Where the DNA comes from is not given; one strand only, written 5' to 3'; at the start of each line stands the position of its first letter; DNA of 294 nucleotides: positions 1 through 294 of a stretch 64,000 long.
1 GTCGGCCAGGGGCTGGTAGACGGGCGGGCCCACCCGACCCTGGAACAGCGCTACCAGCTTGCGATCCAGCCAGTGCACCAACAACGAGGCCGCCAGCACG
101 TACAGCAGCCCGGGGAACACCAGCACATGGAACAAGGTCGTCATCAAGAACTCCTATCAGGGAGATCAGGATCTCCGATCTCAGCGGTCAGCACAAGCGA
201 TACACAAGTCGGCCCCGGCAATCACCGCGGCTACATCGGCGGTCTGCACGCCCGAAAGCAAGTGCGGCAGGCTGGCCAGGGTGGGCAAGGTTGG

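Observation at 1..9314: Complex-I-like group 4 [NiFe] hydrogenase operon with an unusual 5' module (NapH-type polyferredoxin + Tat-exported Cys-rich repeat protein)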

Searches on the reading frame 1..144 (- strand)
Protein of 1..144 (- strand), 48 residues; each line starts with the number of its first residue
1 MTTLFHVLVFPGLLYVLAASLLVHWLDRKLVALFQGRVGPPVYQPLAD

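Call 6: search_protein_families(library=pfam, proteins=[window:1-144:-], max_evalue=0.01)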
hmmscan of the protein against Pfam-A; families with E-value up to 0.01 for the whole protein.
seq(48 aa): 1 family
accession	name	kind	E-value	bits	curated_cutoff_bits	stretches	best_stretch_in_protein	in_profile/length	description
PF00146.26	NADHdh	-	1.9e-05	24.7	27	1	14-48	8-48/298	NADH dehydrogenase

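Call 7: search_protein_families(library=ncbifam, proteins=[window:1-144:-], max_evalue=0.01)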
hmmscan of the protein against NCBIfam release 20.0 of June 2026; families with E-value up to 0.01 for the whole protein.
seq(48 aa): 3 families
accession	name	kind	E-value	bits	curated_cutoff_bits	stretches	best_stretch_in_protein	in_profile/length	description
NF004741.0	PRK06076.1-2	equivalog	1.8e-06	27.4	305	1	2-41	19-58/337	NADH-quinone oxidoreductase subunit NuoH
NF004740.0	PRK06076.1-1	equivalog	0.0052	16.4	399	1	11-40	20-49/325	NADH-quinone oxidoreductase subunit NuoH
NF004743.0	PRK06076.1-4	equivalog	0.0097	14.8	494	0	13-45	24-56/433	NADH-quinone oxidoreductase subunit NuoH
